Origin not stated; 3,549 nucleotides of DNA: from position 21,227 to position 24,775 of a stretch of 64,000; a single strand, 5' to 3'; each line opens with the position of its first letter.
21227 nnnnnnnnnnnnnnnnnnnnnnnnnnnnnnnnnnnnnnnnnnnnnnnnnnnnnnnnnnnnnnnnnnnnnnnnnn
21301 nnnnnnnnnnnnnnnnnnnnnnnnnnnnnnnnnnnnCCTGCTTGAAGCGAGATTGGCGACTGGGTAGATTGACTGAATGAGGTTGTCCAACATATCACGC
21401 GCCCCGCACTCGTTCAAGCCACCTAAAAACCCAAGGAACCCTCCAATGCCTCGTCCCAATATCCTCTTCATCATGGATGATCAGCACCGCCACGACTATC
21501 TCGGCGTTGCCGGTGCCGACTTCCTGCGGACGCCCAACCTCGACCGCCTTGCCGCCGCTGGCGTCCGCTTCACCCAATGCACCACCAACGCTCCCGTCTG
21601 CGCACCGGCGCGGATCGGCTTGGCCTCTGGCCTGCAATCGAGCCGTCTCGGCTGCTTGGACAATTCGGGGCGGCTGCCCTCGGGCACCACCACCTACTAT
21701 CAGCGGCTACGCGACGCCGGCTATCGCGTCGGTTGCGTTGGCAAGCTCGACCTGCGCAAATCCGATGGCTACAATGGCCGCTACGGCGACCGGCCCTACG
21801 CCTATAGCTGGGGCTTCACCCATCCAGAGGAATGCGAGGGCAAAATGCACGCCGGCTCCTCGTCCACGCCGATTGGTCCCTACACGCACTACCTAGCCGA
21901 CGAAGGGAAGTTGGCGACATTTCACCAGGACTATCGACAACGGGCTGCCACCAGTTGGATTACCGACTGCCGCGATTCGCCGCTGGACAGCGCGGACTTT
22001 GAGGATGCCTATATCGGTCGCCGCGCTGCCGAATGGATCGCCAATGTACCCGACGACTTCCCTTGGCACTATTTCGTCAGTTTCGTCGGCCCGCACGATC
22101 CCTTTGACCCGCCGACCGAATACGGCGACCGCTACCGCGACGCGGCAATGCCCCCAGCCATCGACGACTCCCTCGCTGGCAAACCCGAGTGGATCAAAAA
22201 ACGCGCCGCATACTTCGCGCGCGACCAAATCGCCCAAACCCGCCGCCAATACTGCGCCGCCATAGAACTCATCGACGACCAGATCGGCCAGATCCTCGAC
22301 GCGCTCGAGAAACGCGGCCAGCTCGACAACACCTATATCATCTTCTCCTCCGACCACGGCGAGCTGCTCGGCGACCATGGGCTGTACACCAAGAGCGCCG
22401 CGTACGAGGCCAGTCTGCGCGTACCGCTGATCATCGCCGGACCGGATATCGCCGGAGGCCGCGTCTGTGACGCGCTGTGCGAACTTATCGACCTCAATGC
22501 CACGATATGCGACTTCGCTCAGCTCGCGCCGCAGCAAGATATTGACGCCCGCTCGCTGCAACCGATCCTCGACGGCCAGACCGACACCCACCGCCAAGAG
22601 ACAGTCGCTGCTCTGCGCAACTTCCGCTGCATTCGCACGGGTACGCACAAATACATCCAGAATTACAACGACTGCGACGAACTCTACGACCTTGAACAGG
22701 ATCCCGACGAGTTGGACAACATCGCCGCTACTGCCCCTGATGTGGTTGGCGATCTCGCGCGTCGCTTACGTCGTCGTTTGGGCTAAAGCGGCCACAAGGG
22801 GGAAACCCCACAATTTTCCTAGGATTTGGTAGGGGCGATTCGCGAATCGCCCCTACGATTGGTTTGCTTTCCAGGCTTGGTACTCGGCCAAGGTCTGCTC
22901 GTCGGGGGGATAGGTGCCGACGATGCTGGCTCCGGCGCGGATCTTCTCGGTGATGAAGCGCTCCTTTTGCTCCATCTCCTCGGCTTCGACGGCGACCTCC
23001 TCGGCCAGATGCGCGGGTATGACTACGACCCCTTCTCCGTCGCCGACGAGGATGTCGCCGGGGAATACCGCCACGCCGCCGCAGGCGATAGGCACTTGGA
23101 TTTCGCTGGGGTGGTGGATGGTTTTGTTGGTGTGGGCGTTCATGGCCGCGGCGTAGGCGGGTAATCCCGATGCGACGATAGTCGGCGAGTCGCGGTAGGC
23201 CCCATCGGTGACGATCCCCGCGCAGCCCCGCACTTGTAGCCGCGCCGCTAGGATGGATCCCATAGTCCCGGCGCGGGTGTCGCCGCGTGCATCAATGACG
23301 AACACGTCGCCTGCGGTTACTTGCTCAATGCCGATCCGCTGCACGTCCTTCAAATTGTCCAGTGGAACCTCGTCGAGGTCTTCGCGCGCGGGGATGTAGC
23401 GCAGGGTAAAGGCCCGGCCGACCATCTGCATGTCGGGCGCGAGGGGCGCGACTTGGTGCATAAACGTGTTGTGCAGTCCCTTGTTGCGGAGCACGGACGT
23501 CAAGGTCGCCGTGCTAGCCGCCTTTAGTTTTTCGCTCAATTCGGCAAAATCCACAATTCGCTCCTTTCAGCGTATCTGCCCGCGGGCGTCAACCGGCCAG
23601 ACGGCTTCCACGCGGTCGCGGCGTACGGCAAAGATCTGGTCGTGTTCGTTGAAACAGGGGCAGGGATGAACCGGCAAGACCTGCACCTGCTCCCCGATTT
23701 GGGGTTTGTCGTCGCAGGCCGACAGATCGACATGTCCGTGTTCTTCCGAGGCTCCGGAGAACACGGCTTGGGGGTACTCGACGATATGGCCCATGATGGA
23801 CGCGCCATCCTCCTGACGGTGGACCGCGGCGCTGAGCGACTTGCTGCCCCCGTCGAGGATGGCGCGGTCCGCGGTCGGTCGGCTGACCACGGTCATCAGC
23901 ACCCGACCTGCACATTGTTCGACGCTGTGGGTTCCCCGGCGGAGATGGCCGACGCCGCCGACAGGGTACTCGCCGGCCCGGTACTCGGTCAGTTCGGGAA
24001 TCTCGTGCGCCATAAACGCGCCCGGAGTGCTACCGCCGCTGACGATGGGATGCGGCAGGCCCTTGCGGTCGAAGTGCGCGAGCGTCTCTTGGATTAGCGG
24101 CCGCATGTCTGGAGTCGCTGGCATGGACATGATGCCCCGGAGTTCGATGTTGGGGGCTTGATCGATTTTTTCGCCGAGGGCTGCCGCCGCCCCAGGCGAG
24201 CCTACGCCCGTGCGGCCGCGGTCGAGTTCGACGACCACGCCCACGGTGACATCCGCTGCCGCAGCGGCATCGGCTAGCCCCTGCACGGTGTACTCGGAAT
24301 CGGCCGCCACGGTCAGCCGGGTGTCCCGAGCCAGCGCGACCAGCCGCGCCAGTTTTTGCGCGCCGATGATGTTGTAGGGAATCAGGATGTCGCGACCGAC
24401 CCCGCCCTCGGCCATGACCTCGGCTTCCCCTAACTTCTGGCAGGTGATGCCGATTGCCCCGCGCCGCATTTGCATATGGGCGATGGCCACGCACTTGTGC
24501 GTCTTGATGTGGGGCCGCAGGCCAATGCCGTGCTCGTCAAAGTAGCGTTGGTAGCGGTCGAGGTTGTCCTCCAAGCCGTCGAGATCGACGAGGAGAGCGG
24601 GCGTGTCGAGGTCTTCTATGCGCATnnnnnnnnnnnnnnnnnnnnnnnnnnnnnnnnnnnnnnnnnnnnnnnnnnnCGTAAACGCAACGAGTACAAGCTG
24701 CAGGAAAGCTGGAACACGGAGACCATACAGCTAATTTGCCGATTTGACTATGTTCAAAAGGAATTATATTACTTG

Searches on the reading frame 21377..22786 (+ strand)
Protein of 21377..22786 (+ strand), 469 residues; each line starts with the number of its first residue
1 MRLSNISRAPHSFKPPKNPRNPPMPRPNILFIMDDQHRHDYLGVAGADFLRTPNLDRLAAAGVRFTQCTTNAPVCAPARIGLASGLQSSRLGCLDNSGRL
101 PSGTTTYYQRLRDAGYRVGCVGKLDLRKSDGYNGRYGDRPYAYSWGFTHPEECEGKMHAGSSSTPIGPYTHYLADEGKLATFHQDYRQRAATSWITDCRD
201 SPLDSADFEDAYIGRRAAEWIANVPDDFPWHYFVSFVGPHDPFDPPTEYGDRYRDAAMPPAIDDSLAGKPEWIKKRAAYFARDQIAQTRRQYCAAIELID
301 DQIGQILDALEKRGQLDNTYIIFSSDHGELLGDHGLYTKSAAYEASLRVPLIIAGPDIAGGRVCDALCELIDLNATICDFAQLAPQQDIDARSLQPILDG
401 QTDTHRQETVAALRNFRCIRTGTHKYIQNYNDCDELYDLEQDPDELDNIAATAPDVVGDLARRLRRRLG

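Call 88: search_protein_families(library=pfam, proteins=[window:21377-22786:+], max_evalue=0.00001)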
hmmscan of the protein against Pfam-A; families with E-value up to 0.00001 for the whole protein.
window:21377-22786:+ (469 aa): 3 families
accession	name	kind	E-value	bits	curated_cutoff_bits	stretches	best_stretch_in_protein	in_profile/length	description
PF00884.28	Sulfatase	-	4.2e-43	148.2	25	1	27-381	1-299/301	Sulfatase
PF16347.10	SGSH_C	-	7.7e-18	65.5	29.3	1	332-459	1-143/154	N-sulphoglucosamine sulphohydrolase, C-terminal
PF01663.27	Phosphodiest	-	1.3e-07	32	23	0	294-328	186-220/342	Type I phosphodiesterase / nucleotide pyrophosphatase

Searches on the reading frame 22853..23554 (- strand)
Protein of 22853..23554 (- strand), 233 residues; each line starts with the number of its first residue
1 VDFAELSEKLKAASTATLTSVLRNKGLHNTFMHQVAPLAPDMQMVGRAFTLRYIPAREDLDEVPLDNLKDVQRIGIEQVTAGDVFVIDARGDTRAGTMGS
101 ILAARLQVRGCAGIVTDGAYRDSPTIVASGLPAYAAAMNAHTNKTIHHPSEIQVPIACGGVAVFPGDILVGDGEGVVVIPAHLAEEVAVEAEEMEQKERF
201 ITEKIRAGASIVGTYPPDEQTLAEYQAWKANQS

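Call 88: search_protein_families(library=pfam, proteins=[window:22853-23554:-], max_evalue=0.00001)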
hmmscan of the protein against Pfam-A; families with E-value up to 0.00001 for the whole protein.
window:22853-23554:- (233 aa): 1 family
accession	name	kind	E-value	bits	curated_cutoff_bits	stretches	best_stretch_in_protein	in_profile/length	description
PF03737.21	RraA-like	-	1.5e-33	116.6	24.5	1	15-178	1-152/152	Aldolase/RraA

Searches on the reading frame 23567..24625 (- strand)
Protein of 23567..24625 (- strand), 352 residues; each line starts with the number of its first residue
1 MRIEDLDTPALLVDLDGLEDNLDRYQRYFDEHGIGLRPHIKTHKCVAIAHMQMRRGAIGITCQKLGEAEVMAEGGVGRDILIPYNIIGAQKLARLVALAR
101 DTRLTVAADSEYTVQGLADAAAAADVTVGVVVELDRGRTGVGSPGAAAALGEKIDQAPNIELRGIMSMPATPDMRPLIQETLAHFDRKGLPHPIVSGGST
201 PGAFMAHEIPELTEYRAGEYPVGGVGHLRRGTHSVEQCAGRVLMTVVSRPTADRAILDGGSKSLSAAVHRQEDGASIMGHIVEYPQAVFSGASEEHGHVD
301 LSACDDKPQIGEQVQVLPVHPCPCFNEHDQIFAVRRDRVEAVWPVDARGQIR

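Call 88: search_protein_families(library=pfam, proteins=[window:23567-24625:-], max_evalue=0.00001)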
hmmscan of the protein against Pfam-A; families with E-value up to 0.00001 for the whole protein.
window:23567-24625:- (352 aa): 2 families
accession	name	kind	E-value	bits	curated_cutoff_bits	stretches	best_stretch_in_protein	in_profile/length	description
PF01168.26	Ala_racemase_N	-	1.1e-19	71.4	24.1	1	13-220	1-214/220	Alanine racemase, N-terminal domain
PF14031.13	D-ser_dehydrat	-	4e-19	69.5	22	1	239-334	1-97/97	Putative serine dehydratase domain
